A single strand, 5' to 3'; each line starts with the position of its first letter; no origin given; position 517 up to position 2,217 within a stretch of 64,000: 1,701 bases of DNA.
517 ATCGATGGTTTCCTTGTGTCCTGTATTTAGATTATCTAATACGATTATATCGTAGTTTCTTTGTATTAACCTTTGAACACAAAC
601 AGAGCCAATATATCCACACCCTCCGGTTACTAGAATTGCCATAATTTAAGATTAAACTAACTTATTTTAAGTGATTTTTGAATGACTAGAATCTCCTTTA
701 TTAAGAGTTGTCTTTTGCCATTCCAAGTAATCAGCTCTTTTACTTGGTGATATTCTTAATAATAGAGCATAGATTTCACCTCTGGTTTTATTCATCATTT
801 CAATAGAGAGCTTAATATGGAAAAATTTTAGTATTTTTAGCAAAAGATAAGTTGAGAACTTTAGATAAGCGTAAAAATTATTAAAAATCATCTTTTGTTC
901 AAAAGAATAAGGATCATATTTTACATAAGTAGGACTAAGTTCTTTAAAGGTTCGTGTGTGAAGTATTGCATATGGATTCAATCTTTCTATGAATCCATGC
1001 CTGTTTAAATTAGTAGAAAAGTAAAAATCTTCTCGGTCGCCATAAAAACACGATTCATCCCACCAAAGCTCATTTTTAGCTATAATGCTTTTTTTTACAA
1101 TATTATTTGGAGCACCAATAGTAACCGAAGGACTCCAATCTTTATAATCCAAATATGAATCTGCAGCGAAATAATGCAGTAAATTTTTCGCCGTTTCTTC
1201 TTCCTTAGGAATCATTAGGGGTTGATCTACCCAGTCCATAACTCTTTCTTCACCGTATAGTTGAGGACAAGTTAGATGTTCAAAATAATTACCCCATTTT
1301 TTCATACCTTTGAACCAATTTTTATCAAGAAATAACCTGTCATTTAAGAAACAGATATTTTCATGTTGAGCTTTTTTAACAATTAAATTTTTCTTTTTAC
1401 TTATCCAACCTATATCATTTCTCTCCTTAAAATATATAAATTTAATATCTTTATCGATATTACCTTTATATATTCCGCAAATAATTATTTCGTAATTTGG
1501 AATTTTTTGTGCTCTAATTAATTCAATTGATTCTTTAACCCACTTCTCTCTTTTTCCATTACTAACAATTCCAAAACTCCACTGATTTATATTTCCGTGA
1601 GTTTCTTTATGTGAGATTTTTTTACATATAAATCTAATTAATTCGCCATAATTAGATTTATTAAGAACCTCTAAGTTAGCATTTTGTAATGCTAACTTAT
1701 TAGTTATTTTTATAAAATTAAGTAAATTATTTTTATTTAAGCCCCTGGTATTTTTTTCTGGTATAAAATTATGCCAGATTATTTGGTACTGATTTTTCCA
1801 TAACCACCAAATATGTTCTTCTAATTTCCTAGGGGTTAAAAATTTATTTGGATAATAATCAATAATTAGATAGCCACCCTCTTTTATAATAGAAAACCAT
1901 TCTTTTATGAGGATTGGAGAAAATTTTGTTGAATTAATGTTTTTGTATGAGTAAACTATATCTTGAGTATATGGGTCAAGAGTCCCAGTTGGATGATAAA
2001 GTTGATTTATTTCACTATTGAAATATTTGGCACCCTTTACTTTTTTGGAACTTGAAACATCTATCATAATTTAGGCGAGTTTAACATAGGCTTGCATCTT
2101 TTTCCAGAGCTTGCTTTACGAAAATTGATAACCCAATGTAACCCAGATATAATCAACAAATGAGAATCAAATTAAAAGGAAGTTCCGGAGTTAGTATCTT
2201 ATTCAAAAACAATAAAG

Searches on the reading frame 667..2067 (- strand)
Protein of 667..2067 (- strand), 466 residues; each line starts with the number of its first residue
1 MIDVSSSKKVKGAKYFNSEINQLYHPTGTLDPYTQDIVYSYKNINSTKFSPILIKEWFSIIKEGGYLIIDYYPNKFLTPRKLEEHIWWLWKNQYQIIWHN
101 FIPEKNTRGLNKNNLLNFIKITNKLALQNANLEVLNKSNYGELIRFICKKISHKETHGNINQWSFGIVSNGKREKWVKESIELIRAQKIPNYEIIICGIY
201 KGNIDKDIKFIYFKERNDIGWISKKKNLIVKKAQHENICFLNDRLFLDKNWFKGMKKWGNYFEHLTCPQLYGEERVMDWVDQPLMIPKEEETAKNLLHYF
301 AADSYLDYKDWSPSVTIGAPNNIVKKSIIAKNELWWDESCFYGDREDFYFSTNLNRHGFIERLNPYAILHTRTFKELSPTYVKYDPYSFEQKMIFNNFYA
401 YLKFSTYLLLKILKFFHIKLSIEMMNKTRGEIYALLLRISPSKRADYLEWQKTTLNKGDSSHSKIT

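Call 68: find_encoding_contigs(protein=window:667-2067:-, flank=10000, max_places=1)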
Protein window:667-2067:- (466 aa): 2 contigs read that carry it; 1 place shown.
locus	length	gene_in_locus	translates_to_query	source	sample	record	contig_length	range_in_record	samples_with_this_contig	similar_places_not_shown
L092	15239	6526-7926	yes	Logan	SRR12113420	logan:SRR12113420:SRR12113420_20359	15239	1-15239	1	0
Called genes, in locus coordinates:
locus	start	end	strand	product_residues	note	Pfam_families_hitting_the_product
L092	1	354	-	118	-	?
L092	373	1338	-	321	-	PF01370:Epimerase, PF04321:RmlD_sub_bind, PF16363:GDP_Man_Dehyd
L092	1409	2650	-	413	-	PF00534:Glycos_transf_1, PF13692:Glyco_trans_1_4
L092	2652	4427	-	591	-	PF02543:Carbam_trans_N, PF16861:Carbam_trans_C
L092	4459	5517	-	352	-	PF03767:Acid_phosphat_B (weak)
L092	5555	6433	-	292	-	-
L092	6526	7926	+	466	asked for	-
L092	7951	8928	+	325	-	PF01073:3Beta_HSD, PF01370:Epimerase, PF02719:Polysacc_synt_2, PF04321:RmlD_sub_bind, PF16363:GDP_Man_Dehyd, PF07993:NAD_binding_4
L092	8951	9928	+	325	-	PF00288:GHMP_kinases_N, PF08544:GHMP_kinases_C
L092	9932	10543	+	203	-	PF13580:SIS_2, PF01380:SIS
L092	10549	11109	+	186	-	PF00702:Hydrolase (faint), PF08645:PNK3P (faint), PF13242:Hydrolase_like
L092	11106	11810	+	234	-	PF00483:NTP_transferase, PF12804:NTP_transf_3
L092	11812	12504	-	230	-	PF13489:Methyltransf_23, PF13847:Methyltransf_31, PF08241:Methyltransf_11, PF08242:Methyltransf_12, PF13649:Methyltransf_25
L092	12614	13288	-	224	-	PF13489:Methyltransf_23, PF13847:Methyltransf_31, PF08241:Methyltransf_11, PF08242:Methyltransf_12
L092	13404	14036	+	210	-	PF13489:Methyltransf_23, PF01209:Ubie_methyltran, PF13847:Methyltransf_31, PF08241:Methyltransf_11, PF08242:Methyltransf_12, PF13649:Methyltransf_25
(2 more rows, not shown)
